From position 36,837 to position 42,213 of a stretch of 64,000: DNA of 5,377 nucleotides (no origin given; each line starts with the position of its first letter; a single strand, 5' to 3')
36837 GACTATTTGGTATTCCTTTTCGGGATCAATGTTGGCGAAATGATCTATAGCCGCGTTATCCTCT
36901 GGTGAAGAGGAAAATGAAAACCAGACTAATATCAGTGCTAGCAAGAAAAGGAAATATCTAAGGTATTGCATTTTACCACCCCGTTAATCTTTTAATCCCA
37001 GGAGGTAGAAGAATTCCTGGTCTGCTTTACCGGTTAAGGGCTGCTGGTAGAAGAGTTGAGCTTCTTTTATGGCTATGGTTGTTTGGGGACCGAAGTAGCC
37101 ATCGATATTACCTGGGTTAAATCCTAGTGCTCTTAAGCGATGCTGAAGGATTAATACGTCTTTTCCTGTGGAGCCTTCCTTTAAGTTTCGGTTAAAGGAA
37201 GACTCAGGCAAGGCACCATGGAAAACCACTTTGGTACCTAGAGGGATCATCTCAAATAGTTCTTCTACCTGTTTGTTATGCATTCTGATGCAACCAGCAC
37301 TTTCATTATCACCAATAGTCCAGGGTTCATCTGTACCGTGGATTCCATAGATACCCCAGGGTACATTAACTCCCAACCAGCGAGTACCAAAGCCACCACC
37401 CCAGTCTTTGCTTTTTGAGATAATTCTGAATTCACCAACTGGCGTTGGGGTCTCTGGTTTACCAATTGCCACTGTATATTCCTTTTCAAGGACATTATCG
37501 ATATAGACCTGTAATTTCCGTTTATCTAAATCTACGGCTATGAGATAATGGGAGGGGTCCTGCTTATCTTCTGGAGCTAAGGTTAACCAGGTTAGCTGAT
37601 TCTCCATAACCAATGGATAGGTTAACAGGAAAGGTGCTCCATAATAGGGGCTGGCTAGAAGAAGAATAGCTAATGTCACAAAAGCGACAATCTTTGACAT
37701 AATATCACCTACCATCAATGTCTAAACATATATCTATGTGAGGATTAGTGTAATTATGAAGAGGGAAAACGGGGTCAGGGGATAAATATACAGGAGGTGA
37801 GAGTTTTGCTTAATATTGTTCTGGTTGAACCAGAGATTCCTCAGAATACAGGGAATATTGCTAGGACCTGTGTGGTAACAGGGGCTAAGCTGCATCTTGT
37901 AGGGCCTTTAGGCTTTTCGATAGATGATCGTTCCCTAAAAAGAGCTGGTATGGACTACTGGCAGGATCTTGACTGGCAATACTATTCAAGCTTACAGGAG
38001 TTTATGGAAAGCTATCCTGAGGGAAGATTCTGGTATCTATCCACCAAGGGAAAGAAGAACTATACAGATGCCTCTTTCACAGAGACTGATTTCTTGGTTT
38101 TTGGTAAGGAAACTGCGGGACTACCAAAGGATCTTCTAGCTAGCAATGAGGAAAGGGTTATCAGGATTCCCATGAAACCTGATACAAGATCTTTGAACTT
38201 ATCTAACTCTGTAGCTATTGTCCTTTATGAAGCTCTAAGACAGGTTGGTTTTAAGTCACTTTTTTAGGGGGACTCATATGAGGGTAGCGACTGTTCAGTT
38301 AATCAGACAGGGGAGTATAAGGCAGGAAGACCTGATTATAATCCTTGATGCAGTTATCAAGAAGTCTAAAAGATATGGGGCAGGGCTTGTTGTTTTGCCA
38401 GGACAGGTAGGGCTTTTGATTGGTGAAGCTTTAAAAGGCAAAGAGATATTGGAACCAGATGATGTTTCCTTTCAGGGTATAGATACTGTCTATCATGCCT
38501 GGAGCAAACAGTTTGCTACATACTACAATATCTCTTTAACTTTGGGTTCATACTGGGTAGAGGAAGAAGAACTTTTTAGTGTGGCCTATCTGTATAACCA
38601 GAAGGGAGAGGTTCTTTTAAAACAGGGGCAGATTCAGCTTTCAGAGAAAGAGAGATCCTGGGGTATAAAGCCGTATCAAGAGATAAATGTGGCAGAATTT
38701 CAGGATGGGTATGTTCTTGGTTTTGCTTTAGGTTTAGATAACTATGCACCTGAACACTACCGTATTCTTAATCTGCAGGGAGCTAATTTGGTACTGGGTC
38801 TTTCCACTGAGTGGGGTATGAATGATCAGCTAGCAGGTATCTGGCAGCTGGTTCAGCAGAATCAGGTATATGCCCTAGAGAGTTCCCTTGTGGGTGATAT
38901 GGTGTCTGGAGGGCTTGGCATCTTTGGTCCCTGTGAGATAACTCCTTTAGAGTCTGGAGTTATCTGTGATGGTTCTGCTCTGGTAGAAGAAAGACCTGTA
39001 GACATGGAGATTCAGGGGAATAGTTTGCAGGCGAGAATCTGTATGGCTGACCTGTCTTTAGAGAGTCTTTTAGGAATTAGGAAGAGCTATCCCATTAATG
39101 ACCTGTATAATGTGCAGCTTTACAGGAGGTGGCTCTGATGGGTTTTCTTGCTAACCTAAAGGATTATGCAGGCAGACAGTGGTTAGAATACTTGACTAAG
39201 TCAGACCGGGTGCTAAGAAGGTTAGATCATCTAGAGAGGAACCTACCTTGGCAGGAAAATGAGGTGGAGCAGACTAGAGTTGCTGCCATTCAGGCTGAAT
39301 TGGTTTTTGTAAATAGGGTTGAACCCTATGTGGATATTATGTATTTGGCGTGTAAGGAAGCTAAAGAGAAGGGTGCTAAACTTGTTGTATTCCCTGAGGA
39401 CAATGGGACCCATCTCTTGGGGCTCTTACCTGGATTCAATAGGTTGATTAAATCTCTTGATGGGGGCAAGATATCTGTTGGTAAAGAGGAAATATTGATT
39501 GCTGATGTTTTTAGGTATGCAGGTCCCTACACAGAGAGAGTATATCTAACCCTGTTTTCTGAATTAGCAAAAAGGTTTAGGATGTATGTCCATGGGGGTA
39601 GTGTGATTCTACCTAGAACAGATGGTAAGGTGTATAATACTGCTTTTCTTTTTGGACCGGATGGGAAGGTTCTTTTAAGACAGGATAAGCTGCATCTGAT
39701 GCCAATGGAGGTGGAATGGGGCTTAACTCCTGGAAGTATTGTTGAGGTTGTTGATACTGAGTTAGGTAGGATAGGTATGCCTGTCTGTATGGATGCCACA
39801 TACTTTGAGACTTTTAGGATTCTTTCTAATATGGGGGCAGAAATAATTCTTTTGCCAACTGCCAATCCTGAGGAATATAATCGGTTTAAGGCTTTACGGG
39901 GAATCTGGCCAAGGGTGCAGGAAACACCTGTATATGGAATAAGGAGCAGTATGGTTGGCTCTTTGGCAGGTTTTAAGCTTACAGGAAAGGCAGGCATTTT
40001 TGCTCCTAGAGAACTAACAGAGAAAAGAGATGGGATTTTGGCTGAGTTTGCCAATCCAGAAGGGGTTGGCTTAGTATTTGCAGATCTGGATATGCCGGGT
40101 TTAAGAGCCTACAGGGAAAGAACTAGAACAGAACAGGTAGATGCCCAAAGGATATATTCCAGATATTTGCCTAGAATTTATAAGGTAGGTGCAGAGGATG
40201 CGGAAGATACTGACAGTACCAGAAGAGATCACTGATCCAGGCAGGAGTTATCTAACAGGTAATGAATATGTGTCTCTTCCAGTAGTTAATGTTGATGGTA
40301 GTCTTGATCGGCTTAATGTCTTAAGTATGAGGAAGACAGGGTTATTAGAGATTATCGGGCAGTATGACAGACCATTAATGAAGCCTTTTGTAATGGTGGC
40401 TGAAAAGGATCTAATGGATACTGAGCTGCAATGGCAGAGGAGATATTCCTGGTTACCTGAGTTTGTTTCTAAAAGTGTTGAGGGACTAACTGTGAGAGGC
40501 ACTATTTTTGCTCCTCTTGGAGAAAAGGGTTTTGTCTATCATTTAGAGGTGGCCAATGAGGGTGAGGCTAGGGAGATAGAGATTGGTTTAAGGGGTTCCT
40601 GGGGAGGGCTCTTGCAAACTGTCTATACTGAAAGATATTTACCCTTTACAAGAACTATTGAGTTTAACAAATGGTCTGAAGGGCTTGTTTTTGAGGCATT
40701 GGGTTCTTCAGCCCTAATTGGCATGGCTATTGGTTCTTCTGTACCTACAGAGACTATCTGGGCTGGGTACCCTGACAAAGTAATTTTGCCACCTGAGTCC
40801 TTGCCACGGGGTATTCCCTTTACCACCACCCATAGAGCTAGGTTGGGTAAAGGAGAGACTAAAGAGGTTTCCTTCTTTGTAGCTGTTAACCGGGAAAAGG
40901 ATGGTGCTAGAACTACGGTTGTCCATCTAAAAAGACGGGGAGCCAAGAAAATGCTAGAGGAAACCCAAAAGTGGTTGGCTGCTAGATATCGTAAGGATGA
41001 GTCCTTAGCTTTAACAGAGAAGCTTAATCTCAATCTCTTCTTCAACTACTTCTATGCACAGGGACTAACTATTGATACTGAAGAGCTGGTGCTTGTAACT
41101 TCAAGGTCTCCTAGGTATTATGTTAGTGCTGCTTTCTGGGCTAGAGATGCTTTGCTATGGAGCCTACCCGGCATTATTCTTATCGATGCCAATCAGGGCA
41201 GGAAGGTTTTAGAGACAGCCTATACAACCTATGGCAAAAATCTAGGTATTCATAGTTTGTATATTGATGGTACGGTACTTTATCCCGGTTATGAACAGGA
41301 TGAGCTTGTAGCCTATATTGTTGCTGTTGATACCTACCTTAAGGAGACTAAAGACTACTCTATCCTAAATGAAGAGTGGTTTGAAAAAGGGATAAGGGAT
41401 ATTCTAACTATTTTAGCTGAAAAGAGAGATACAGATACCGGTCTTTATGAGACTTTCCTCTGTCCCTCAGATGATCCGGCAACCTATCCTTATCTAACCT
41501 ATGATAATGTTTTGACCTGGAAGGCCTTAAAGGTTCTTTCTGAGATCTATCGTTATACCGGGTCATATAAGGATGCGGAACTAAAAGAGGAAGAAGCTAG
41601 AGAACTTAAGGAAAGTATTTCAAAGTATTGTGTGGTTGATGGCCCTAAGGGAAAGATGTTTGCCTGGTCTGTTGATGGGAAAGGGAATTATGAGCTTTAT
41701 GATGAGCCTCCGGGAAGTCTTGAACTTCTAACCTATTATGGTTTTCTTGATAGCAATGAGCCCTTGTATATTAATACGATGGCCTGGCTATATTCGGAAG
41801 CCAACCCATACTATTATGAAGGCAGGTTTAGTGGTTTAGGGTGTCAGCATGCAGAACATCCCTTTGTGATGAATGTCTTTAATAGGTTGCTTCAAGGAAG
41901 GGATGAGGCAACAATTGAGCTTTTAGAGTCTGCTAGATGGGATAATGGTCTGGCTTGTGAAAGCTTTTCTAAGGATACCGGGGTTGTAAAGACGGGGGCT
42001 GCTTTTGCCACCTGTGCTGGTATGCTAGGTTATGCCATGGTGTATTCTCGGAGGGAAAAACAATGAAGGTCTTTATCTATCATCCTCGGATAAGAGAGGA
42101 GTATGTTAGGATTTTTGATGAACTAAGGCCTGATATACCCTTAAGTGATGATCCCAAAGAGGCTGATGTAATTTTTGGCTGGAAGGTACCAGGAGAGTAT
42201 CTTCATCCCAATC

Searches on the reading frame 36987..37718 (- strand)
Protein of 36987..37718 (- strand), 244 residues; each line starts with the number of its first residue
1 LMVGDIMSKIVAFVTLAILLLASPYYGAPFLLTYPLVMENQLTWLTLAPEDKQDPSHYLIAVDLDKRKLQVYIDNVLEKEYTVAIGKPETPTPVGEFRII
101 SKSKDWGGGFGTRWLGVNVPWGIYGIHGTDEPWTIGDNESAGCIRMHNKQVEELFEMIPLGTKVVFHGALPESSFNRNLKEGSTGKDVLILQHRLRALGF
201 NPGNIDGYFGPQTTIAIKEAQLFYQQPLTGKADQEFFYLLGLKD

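Call 63: search_protein_families(library=pfam, proteins=[window:36987-37718:-], max_evalue=0.00001)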
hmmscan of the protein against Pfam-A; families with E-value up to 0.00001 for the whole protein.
window:36987-37718:- (244 aa): 2 families
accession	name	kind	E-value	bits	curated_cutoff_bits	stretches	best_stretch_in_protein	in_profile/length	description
PF03734.19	YkuD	-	5e-22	79.5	23.4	1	58-165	2-145/146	L,D-transpeptidase catalytic domain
PF01471.23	PG_binding_1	-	3.4e-15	56.4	23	1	184-238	1-55/57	Putative peptidoglycan binding domain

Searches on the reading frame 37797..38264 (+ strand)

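Call 63: search_protein_families(library=pfam, proteins=[window:37797-38264:+], max_evalue=0.00001)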
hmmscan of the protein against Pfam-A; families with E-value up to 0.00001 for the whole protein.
window:37797-38264:+ (156 aa): 1 family
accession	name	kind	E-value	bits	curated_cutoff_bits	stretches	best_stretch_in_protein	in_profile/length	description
PF00588.24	SpoU_methylase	-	1.9e-38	132.2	29.7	1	5-144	2-142/142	SpoU rRNA Methylase family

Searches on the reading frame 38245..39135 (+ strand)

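Call 63: search_protein_families(library=pfam, proteins=[window:38245-39135:+], max_evalue=0.00001)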
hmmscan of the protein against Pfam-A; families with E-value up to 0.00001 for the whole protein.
window:38245-39135:+ (297 aa): 1 family
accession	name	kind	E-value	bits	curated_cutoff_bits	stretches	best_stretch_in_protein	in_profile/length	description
PF00795.27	CN_hydrolase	-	5.3e-06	26.4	23.2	1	13-211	1-196/256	Carbon-nitrogen hydrolase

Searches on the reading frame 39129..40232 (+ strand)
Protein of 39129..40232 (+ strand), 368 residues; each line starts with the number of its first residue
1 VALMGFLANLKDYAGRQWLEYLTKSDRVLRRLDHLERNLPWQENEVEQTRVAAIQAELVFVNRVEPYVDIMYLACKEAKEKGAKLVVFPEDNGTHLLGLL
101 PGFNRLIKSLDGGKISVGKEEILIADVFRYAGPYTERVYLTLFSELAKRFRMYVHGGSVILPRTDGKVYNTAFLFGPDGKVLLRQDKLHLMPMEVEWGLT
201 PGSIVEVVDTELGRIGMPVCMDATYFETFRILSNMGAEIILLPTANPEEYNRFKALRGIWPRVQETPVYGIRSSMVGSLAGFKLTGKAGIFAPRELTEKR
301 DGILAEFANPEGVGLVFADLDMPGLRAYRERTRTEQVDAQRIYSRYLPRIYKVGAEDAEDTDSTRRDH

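Call 63: search_protein_families(library=pfam, proteins=[window:39129-40232:+], max_evalue=0.00001)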
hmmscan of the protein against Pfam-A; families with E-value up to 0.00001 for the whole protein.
window:39129-40232:+ (368 aa): 1 family
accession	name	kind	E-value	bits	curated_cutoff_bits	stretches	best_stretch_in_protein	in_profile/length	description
PF00795.27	CN_hydrolase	-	9.4e-23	81.3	23.2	1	50-262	1-185/256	Carbon-nitrogen hydrolase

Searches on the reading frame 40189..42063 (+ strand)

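Call 63: search_protein_families(library=pfam, proteins=[window:40189-42063:+], max_evalue=0.00001)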
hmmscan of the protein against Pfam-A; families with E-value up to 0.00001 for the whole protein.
window:40189-42063:+ (625 aa): 1 family
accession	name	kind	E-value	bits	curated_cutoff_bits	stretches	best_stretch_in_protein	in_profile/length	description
PF06824.17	Glyco_hydro_125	-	2.7e-27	96.1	23.4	1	416-614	204-410/414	Metal-independent alpha-mannosidase (GH125)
